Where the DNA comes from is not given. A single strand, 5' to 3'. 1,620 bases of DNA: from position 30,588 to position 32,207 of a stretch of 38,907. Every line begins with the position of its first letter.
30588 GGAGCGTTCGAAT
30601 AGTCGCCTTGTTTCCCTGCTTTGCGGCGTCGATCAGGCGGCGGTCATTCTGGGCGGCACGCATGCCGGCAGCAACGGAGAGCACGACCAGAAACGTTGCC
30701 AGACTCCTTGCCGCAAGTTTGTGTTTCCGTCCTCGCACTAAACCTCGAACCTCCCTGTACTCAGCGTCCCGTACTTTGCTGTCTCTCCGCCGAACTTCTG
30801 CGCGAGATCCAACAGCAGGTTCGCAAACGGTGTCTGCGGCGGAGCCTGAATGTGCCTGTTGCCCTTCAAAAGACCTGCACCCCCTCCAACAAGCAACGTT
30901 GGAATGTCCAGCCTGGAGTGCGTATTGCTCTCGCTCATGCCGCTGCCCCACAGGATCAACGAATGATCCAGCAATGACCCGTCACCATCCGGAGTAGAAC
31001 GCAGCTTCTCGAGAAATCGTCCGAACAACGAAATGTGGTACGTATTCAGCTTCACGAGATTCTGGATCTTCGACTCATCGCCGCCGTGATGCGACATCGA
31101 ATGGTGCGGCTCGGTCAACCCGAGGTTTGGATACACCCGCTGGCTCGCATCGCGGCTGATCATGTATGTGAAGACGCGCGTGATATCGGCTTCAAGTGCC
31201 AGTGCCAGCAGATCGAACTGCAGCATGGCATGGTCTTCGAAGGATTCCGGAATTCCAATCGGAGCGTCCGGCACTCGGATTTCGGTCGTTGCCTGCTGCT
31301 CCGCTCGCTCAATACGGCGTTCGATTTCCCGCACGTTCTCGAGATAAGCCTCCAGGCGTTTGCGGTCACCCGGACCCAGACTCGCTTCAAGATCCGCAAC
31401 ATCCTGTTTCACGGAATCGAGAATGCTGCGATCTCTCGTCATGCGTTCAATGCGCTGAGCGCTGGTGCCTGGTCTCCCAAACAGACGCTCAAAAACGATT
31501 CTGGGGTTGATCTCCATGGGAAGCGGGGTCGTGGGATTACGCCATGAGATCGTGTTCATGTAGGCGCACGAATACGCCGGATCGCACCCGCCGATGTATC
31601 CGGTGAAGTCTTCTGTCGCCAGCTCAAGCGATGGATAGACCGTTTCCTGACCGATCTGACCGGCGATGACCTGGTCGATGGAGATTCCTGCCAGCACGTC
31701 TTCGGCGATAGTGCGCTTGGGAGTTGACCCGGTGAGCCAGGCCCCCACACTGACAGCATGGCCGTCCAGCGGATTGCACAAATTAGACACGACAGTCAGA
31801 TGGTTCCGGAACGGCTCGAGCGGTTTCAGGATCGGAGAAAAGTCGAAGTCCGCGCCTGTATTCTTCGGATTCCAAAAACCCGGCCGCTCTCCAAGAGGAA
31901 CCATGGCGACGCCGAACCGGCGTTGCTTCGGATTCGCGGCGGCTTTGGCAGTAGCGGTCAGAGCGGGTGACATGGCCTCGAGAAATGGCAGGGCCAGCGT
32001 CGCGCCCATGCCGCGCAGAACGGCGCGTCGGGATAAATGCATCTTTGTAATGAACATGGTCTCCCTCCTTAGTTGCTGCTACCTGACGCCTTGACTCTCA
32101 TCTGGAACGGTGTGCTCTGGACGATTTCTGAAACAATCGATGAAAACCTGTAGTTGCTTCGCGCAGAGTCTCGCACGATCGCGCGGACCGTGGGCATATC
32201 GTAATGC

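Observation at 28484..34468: Translationally coupled four-gene periplasmic haem/ankyrin operon built around the uncharacterised DUF1592-DUF1552 pair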

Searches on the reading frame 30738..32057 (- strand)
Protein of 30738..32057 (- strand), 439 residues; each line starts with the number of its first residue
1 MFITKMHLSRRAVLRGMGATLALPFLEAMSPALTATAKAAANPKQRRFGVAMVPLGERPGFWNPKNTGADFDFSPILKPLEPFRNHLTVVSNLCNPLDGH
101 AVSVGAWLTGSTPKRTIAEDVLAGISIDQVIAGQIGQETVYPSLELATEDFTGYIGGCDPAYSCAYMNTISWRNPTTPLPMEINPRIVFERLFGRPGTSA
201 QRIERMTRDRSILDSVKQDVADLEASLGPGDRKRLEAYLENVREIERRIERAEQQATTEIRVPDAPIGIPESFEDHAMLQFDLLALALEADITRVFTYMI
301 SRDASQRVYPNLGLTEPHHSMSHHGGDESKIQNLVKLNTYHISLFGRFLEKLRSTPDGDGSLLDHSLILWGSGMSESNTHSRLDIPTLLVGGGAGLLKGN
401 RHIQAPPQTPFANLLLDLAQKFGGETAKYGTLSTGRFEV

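Call 8: search_protein_families(library=pfam, proteins=[window:30738-32057:-], max_evalue=0.01)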
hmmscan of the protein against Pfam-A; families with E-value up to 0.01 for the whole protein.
window:30738-32057:- (439 aa): 1 family
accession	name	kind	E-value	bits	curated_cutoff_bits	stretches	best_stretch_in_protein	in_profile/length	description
PF07586.16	HXXSHH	-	3.7e-93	312.9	30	1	47-345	1-306/307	Protein of unknown function (DUF1552)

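Call 12: search_protein_families(library=ncbifam, proteins=[window:30738-32057:-], max_evalue=0.01)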
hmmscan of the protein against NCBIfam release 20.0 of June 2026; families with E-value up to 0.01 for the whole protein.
window:30738-32057:- (439 aa): 0 families

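Call 20: search_solved_structures(query=window:30738-32057:-, max_evalue=10)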
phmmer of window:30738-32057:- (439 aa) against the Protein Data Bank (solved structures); distinct sequences matched with E-value up to 10: 1.
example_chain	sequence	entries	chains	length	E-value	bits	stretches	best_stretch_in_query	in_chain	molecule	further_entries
3u59_A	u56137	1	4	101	6.7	8.8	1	216-258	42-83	Tropomyosin beta chain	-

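Call 23: find_homologous_proteins(query=window:30738-32057:-, max_evalue=0.001)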
Query window:30738-32057:- (439 aa): 8000 proteins with E <= 0.001 among 8000 candidates; the best 120 are listed.
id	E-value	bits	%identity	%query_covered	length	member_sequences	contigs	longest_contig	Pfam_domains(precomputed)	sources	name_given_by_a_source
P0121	8.6e-296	999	100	100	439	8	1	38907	PF07586.17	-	-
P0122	4.0e-279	944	93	100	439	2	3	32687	PF07586.17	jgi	jgi:hypothetical protein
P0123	8.0e-278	939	92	100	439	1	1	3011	PF07586.17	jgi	-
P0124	1.1e-275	932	91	100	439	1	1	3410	PF07586.17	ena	-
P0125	2.7e-274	928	92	100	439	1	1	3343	PF07586.17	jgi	jgi:hypothetical protein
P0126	5.2e-269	910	90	100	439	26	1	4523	PF07586.17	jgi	jgi:hypothetical protein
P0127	9.3e-269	910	91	100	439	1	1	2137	PF07586.17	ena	-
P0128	8.2e-267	903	89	100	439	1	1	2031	PF07586.17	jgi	-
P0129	2.1e-266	902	89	100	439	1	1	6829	PF07586.17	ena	-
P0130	8.8e-266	900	89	100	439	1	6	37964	PF07586.17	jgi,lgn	jgi:hypothetical protein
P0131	1.4e-264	896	87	100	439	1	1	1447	PF07586.17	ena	-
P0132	2.1e-264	895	88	100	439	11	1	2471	PF07586.17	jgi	jgi:hypothetical protein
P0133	2.9e-264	895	88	100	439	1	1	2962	PF07586.17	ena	-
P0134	3.3e-263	891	87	100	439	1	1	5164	PF07586.17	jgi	jgi:hypothetical protein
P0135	6.8e-263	890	88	100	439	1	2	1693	PF07586.17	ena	-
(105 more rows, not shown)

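Call 37: predict_structure(alignment_id=A1)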
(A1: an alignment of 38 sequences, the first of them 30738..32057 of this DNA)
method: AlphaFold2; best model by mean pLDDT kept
length: 439 residues; sequences in the alignment: 38
mean_pLDDT: 64.2   pTM: 0.68
mean pLDDT of the five models: 64.2, 56.3, 54.5, 50.3, 46.6
residues with pLDDT >= 90: 11; 70-90: 167; 50-70: 160; < 50: 101
segments of 3 or more residues with pLDDT < 50: 1-10, 14-42, 96-101, 113-119, 148-165, 258-268, 374-385
pLDDT, mean of each block of 10 residues (from residue 1): 39 48 44 42 69 63 66 82 85 56 59 48 70 75 63 39 54 71 73 60 60 64 63 62 56 51 46 77 82 82 60 74 70 80 90 83 87 50 58 63 72 75 63 52
secondary structure, 60 per line:
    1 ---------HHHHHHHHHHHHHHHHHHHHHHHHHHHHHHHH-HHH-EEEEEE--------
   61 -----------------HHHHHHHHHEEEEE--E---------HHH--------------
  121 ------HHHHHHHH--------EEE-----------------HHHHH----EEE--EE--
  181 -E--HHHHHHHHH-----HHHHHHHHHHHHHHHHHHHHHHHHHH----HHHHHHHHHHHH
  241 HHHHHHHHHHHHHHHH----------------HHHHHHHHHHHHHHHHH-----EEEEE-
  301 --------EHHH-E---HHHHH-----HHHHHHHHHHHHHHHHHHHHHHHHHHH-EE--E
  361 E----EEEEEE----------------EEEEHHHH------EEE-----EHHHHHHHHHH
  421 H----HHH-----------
elements in order: H10-41 E47-52 H78-86 E87-91 H127-134 E143-145 H163-167 E172-174 H185-193 H199-224 H229-256 H273-289 E295-299 H318-322 H328-354 E366-371 E388-391 H392-395 E402-404 H411-421

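Call 41: fold_search(model_id=the predicted structure, library=pdb)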
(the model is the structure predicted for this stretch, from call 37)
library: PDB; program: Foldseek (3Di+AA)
matches with E <= 10: 139; with E <= 0.001: 3
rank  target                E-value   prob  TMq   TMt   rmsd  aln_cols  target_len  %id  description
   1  1p49                  1.2e-05  1.00  0.38  0.31  18.6       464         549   11  Structure of Human Placental Estrone/DHEA Sulfatase (released 2003-08-12)
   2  4uph_A                4.9e-04  1.00  0.41  0.36  14.2       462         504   10  Crystal Structure of Phosphonate Monoester Hydrolase of Agrobacterium radiobacter (released 2015-07-01)
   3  4uop_B                9.9e-04  1.00  0.42  0.45   8.5       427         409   10  Crystal structure of the lipoteichoic acid synthase LtaP from Listeria monocytogenes (released 2014-08-27)
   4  6fny_H                1.2e-03  1.00  0.39  0.34  12.8       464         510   12  CRYSTAL STRUCTURE OF A CHOLINE SULFATASE FROM SINORHIZOBIUM MELLILOTI (released 2018-02-28)
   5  7ptj_C                2.0e-03  0.99  0.37  0.33  14.8       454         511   13  C54S mutant of choline-sulfatase from E. meliloti CECT4857 bound to HEPES (released 2022-08-03)
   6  4uop_A                2.6e-03  1.00  0.42  0.45   8.5       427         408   10  Crystal structure of the lipoteichoic acid synthase LtaP from Listeria monocytogenes (released 2014-08-27)
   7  7pth_B                4.0e-03  0.99  0.38  0.34  13.0       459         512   12  C54S mutant of choline-sulfatase from E. meliloti CECT4857 bound to choline (released 2022-08-03)
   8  6g5z_B                4.2e-03  0.97  0.35  0.31  17.2       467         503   12  Choline sulfatase from Ensifer (Sinorhizobium) meliloti (released 2019-04-10)
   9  7ptj_D                4.7e-03  0.97  0.36  0.32  15.6       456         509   13  C54S mutant of choline-sulfatase from E. meliloti CECT4857 bound to HEPES (released 2022-08-03)
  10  6fny_F                7.1e-03  0.97  0.38  0.34  13.4       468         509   13  CRYSTAL STRUCTURE OF A CHOLINE SULFATASE FROM SINORHIZOBIUM MELLILOTI (released 2018-02-28)
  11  6s21_B                8.4e-03  0.98  0.40  0.37   9.6       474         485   10  Metabolism of multiple glycosaminoglycans by bacteroides thetaiotaomicron is orchestrated by a versatile core genetic  (released 2020-02-05)
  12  4upk_A                8.4e-03  0.95  0.37  0.33  14.6       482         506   10  Phosphonate monoester hydrolase SpPMH from Silicibacter pomeroyi (released 2015-07-01)
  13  6psm_A                9.3e-03  0.98  0.38  0.38  12.8       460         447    9  Crystal structure of PsS1_19B C77S in complex with kappa-neocarrabiose (released 2019-09-25)
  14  7sno_A                9.3e-03  0.75  0.31  0.28  19.0       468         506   13  Structure of Bacple_01701(H214N), a 6-O-galactose porphyran sulfatase (released 2022-10-05)
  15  6fny_C                9.8e-03  0.96  0.38  0.33  14.1       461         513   13  CRYSTAL STRUCTURE OF A CHOLINE SULFATASE FROM SINORHIZOBIUM MELLILOTI (released 2018-02-28)
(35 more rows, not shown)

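Call 55: search_protein_families(library=pfam, proteins=[window:30738-32057:-], max_evalue=10)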
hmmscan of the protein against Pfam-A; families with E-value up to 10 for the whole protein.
window:30738-32057:- (439 aa): 2 families
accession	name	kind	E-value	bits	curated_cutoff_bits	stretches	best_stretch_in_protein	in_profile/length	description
PF07586.16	HXXSHH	-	3.7e-93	312.9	30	1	47-345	1-306/307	Protein of unknown function (DUF1552)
PF23991.1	DUF7310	-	0.12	13.3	40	1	200-258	26-79/83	Coiled-coil region of unknown function (DUF7310)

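Call 56: search_solved_structures(query=A3, max_evalue=10, show_alignments=2)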
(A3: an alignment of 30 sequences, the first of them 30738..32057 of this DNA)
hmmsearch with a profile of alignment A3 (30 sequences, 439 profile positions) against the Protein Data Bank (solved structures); distinct sequences matched with E-value up to 10: 9.
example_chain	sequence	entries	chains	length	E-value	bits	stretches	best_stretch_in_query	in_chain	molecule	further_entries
9qxt_E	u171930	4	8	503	0.59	12.1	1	207-283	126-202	JetA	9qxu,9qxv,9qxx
8q72_E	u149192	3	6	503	0.59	12.1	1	207-283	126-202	JetA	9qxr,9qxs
8as8_E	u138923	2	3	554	0.65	11.9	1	207-283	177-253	JetA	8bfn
4asv_A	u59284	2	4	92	1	11.2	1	319-363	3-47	SMALL GLUTAMINE-RICH TETRATRICOPEPTIDE REPEAT-CONTAINING PROTEIN 2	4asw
1ysm_A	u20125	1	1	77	1.1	11.2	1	211-270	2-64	Calcyclin-binding protein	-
8rc2_A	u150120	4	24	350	1.2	11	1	203-282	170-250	CRISPR type AFERR-associated protein Csf2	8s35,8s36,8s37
6rvr_A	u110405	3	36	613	1.7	10.5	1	191-253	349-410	Portal protein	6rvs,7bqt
8j07_g1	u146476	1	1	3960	3.7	9.4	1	203-257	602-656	Dynein axonemal heavy chain 12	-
11yj_8A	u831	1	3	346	9.1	8.1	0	176-264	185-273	Enkurin domain-containing protein 1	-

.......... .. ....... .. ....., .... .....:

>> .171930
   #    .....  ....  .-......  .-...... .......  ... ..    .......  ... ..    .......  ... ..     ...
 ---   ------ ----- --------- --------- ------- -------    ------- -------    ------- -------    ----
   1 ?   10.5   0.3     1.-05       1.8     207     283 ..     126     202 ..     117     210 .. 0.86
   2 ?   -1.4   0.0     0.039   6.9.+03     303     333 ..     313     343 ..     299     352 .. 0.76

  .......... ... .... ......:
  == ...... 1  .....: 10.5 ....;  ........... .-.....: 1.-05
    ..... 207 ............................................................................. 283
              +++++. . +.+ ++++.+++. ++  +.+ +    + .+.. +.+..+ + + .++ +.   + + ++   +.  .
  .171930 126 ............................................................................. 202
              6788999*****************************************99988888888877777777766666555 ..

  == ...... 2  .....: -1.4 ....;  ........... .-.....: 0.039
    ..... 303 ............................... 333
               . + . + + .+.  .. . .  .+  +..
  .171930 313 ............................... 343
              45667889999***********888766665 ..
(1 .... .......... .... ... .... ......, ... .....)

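Call 57: search_dna_similar(query=window:30738-32057:-, collection=plasmids, mode=protein, max_rows=30, rows=spread)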
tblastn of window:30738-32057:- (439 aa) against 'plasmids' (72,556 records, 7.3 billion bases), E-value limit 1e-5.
Records with a match: 16; places in all: 26; records where one place covers at least 80% of the query: 16.
Best place of each record, by identity: <60% 16.
By first word of the organism name: Sphingobium 12; Novosphingobium 2; Chondrinema 1; Planctomyces 1.
By predicted mobility (MOB-suite, as given by PLSDB): non-mobilizable 15; conjugative 1.
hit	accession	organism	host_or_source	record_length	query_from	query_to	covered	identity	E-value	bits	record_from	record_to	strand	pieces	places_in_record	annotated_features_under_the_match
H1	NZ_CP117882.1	Novosphingobium sp. KACC 22771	Single cell,soil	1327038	1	435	99%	40.0%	3e-78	271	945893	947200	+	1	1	none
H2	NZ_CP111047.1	Chondrinema litorale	Seaweed,red alga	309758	6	439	99%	28.5%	4e-40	160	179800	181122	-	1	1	DUF1552 domain-containing protein | DUF1592 domain-containing protein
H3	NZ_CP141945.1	Novosphingobium sp. RL4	Rheum palmatum L.,Single ...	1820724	8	436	98%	28.6%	6e-22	106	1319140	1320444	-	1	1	none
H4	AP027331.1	Sphingobium sp. TomTYG65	-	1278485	11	430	96%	29.2%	3e-21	104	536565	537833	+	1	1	hypothetical protein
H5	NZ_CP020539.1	Sphingobium herbicidovorans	cell culture,soil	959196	4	409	92%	30.0%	5e-23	109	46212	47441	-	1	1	DUF1552 domain-containing protein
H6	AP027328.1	Sphingobium sp. TomTYG64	-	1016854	11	430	96%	28.5%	2e-20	102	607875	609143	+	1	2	hypothetical protein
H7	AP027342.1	Sphingobium sp. TomTYG74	-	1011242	11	430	96%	28.5%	2e-20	102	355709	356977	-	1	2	hypothetical protein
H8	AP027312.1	Sphingobium sp. TomMM7A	-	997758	11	430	96%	28.5%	2e-20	101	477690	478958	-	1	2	hypothetical protein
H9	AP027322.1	Sphingobium sp. TomTYG43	-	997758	11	430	96%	28.5%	2e-20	101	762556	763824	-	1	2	hypothetical protein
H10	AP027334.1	Sphingobium sp. TomTYG71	-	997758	11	430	96%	28.5%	2e-20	101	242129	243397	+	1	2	hypothetical protein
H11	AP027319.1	Sphingobium sp. TomTYG42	-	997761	11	430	96%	28.5%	2e-20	101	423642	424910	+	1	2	hypothetical protein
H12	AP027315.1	Sphingobium sp. TomMM15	-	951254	11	430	96%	28.5%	2e-20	101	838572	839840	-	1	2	hypothetical protein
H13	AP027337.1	Sphingobium sp. TomTYG72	-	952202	11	430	96%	28.5%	3e-20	101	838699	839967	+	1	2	hypothetical protein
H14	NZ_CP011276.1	Planctomyces sp. SH-PL62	cell culture,sugar beet rhizosphere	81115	7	380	85%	32.0%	5e-36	148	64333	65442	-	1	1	DUF1552 domain-containing protein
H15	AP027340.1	Sphingobium sp. TomTYG73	-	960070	11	430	96%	28.3%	3e-20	100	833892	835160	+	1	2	hypothetical protein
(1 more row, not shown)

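Call 58: get_annotated_region(hit=H1, flank=8000)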
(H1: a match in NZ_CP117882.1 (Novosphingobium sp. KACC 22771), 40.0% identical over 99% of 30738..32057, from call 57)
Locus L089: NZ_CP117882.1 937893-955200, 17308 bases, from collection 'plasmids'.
description: Novosphingobium sp. KACC 22771 plasmid unnamed1, complete sequence
organism: Novosphingobium sp. KACC 22771 (NCBI taxid 3025670)
taxonomy: Bacteria; Pseudomonadota; Alphaproteobacteria; Sphingomonadales; Sphingomonadaceae; Novosphingobium; Novosphingobium sp. KACC 22771
host: -; source: Single cell,soil; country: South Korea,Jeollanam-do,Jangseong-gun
typing (MOB-suite, as given by PLSDB): non-mobilizable; mating-pair formation MPF_F
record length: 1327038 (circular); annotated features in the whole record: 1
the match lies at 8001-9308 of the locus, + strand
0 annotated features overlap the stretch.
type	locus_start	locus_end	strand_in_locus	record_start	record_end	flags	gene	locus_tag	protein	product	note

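Call 59: get_annotated_region(hit=H2, flank=8000)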
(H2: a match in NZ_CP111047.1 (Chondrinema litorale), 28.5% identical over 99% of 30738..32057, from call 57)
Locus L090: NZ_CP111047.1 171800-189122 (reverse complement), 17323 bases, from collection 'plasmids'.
description: Chondrinema litorale strain WSW3-B12 plasmid unnamed5, complete sequence
organism: Chondrinema litorale (NCBI taxid 2994555)
taxonomy: Bacteria; Bacteroidota; Cytophagia; Cytophagales; Flammeovirgaceae; Chondrinema; Chondrinema litorale
host: -; source: Seaweed,red alga; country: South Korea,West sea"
typing (MOB-suite, as given by PLSDB): non-mobilizable
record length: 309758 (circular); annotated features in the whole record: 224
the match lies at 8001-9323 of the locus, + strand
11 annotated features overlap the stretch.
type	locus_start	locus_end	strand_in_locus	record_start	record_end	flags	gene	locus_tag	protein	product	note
CDS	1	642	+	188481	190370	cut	-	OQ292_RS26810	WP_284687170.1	triple tyrosine motif-containing protein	-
CDS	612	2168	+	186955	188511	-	-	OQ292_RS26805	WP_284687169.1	ATP-binding protein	-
CDS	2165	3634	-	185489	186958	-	-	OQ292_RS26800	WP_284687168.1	SpoIIE family protein phosphatase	-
CDS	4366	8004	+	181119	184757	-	-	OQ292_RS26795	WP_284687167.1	DUF1592 domain-containing protein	-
CDS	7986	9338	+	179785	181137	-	-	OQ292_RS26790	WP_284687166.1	DUF1552 domain-containing protein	-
CDS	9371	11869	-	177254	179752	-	-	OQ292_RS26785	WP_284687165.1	PAS domain S-box protein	-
CDS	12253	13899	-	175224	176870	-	-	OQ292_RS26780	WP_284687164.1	ribonucleoside-diphosphate reductase subunit alpha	GO:0006260 - DNA replication [Evidence IEA]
CDS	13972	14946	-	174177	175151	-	-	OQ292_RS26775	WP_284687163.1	ribonucleotide-diphosphate reductase subunit beta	GO:0009263 - deoxyribonucleotide biosynthetic process [Evidence IEA]; GO:0006260 - DNA replication [Evidence IEA]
CDS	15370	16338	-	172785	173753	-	-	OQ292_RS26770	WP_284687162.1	DUF2268 domain-containing putative Zn-dependent protease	-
CDS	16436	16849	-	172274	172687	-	-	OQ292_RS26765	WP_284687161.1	hypothetical protein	-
CDS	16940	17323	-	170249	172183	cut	-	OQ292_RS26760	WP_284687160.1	tetratricopeptide repeat-containing sensor histidine kinase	-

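Call 60: get_annotated_region(hit=H5, flank=8000)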
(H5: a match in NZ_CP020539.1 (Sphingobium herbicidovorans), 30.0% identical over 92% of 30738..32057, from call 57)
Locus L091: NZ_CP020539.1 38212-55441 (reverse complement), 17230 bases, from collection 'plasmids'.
description: Sphingobium herbicidovorans strain MH plasmid pMSHV, complete sequence
organism: Sphingobium herbicidovorans (NCBI taxid 76947)
taxonomy: Bacteria; Pseudomonadota; Alphaproteobacteria; Sphingomonadales; Sphingomonadaceae; Sphingobium; Sphingobium herbicidovorans
host: -; source: cell culture,soil; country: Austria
typing (MOB-suite, as given by PLSDB): conjugative; replicon rep_cluster_545; relaxase MOBP; mating-pair formation MPF_T
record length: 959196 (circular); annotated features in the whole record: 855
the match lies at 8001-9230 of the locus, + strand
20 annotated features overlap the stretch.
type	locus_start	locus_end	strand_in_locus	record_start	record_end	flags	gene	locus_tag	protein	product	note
CDS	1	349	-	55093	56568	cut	-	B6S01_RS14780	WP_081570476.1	TolC family protein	GO:0055085 - transmembrane transport [Evidence IEA]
CDS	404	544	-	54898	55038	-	-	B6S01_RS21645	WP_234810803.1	hypothetical protein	-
CDS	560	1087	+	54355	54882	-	-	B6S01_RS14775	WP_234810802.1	TetR/AcrR family transcriptional regulator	GO:0006355 - regulation of DNA-templated transcription [Evidence IEA]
CDS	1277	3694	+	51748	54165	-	-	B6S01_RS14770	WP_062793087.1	TonB-dependent receptor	-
CDS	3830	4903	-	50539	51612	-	-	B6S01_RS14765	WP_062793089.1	AraC family transcriptional regulator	GO:0006355 - regulation of DNA-templated transcription [Evidence IEA]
CDS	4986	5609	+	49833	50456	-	-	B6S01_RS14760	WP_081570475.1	hypothetical protein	-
CDS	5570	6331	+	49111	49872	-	-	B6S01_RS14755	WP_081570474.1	hypothetical protein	-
CDS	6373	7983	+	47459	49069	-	-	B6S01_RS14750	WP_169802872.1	DUF1592 domain-containing protein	-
CDS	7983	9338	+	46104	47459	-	-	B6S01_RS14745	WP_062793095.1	DUF1552 domain-containing protein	-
CDS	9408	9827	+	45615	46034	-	-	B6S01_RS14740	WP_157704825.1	cytochrome c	-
CDS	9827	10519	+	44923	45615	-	-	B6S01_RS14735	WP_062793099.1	cytochrome b/b6 domain-containing protein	-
CDS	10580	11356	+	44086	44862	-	-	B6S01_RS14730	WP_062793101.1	SDR family oxidoreductase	-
CDS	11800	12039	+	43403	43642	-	-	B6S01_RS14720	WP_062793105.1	hypothetical protein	-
CDS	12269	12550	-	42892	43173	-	-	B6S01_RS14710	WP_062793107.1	hypothetical protein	-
CDS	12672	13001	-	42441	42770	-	-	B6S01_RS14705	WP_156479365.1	hypothetical protein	-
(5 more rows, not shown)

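Call 61: get_annotated_region(hit=H14, flank=8000)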
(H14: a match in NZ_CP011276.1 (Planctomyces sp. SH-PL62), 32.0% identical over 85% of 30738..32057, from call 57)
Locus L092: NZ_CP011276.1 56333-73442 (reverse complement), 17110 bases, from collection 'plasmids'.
description: Planctomyces sp. SH-PL62 plasmid pPL62-3, complete sequence
organism: Planctomyces sp. SH-PL62 (NCBI taxid 1636152)
taxonomy: Bacteria; Planctomycetota; Planctomycetia; Planctomycetales; Planctomycetaceae; Planctomyces; Planctomyces sp. SH-PL62
host: -; source: cell culture,sugar beet rhizosphere; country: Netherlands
typing (MOB-suite, as given by PLSDB): non-mobilizable; replicon rep_cluster_1538
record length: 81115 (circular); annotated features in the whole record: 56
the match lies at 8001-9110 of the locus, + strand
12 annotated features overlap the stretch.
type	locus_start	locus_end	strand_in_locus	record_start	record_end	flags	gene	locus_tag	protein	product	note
CDS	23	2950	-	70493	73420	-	-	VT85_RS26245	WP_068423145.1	protein kinase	GO:0006468 - protein phosphorylation [Evidence IEA]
CDS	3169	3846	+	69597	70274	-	-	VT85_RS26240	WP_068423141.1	GntR family transcriptional regulator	GO:0006355 - regulation of DNA-templated transcription [Evidence IEA]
CDS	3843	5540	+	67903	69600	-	-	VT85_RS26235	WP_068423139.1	DUF1587 domain-containing protein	-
CDS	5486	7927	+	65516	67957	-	-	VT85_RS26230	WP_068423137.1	DUF1592 domain-containing protein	-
CDS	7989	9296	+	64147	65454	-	-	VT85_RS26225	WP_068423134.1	DUF1552 domain-containing protein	-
CDS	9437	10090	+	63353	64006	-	-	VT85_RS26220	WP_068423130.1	DUF1080 domain-containing protein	-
CDS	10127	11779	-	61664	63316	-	-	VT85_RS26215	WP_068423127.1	MFS transporter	-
CDS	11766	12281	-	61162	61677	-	-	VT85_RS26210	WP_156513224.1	hypothetical protein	-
CDS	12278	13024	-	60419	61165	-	-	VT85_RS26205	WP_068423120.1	hypothetical protein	-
CDS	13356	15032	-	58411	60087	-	-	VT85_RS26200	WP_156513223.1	TolC family protein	GO:0055085 - transmembrane transport [Evidence IEA]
CDS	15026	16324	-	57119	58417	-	-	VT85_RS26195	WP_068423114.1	HlyD family secretion protein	GO:0055085 - transmembrane transport [Evidence IEA]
CDS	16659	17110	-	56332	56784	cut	-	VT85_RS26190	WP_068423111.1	hypothetical protein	-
